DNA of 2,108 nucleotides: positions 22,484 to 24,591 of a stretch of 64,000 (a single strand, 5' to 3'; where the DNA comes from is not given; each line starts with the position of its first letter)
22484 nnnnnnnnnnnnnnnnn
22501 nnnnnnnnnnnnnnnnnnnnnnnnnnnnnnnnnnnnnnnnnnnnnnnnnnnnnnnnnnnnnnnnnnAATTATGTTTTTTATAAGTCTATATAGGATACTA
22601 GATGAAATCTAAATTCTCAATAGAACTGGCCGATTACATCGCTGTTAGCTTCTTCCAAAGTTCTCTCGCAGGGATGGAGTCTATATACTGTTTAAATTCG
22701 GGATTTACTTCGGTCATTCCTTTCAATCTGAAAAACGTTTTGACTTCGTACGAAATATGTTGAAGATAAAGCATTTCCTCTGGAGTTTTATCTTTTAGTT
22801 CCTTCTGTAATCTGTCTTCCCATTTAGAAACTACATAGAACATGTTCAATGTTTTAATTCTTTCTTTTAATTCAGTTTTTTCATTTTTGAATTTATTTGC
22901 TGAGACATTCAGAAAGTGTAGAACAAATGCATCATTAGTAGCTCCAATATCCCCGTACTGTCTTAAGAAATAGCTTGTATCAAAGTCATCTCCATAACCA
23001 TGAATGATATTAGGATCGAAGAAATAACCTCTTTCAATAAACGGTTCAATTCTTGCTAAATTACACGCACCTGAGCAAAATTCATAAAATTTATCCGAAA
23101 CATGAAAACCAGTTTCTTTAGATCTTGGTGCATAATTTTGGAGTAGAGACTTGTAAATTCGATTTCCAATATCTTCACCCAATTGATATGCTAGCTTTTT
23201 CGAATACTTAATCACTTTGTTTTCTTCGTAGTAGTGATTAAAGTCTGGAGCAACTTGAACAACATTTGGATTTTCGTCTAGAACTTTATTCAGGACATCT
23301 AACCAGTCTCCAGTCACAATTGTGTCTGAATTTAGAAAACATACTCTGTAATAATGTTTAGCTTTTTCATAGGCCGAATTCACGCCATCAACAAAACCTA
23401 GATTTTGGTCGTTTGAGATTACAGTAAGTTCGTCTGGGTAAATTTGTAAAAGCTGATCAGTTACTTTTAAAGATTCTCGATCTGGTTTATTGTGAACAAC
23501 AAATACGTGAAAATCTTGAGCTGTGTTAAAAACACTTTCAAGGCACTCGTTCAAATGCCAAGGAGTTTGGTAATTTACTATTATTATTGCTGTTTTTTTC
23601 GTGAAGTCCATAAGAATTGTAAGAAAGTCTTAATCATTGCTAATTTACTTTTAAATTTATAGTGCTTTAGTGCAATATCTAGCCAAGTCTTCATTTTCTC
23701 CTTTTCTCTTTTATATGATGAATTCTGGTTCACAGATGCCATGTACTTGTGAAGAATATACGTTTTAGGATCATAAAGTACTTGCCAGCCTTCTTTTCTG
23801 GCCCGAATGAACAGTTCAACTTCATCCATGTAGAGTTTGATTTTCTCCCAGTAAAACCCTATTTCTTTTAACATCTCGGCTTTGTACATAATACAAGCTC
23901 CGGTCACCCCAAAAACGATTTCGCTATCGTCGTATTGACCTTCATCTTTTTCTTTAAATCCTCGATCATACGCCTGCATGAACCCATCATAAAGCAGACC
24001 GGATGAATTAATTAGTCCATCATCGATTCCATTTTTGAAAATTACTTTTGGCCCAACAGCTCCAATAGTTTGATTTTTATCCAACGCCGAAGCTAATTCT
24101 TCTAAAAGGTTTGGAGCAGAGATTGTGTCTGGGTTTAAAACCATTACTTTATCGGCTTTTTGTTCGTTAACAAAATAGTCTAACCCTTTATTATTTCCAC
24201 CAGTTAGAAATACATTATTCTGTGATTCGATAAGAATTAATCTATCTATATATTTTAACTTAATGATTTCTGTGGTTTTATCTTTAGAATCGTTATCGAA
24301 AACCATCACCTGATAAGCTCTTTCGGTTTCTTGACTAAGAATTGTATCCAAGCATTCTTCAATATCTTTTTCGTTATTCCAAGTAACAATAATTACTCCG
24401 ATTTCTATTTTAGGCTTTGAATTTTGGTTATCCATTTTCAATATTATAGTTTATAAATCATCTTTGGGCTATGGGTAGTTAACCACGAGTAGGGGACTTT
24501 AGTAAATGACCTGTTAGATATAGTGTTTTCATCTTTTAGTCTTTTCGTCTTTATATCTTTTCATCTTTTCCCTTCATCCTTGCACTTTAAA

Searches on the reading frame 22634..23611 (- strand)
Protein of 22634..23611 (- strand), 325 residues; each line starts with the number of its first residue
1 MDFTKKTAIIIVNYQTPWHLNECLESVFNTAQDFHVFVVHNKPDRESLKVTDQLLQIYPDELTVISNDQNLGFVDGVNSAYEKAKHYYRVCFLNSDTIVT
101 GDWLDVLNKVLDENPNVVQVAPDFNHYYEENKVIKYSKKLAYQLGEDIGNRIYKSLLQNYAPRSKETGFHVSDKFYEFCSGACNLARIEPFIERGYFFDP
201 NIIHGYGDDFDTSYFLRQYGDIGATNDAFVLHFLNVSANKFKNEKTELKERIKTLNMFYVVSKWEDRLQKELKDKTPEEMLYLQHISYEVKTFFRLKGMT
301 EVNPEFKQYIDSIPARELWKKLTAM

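Call 10: search_protein_families(library=pfam, proteins=[window:22634-23611:-], max_evalue=0.001)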
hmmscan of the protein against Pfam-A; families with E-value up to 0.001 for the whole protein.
window:22634-23611:- (325 aa): 2 families
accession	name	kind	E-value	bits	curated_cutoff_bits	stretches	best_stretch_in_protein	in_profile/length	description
PF00535.33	Glycos_transf_2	-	1.8e-14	54.5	23.3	1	9-134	2-125/168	Glycosyl transferase family 2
PF13641.12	Glyco_tranf_2_3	-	8.5e-12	46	27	1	7-126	3-127/230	Glycosyltransferase like family 2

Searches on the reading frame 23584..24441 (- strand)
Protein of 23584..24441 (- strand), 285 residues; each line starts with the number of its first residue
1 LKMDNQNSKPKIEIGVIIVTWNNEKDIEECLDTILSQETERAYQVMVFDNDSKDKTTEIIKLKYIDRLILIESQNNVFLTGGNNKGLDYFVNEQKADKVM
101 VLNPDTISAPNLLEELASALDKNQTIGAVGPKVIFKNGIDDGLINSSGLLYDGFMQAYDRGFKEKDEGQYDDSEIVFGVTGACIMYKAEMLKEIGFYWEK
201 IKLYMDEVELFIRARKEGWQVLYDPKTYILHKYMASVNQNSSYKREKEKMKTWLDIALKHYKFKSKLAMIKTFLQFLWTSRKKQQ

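Call 10: search_protein_families(library=pfam, proteins=[window:23584-24441:-], max_evalue=0.001)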
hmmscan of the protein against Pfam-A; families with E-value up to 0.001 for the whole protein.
window:23584-24441:- (285 aa): 2 families
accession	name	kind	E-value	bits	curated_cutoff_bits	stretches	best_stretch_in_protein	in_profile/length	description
PF00535.33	Glycos_transf_2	-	1.2e-18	68.1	23.3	1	16-194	2-167/168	Glycosyl transferase family 2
PF13641.12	Glyco_tranf_2_3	-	1.7e-12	48.3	27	1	14-229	3-209/230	Glycosyltransferase like family 2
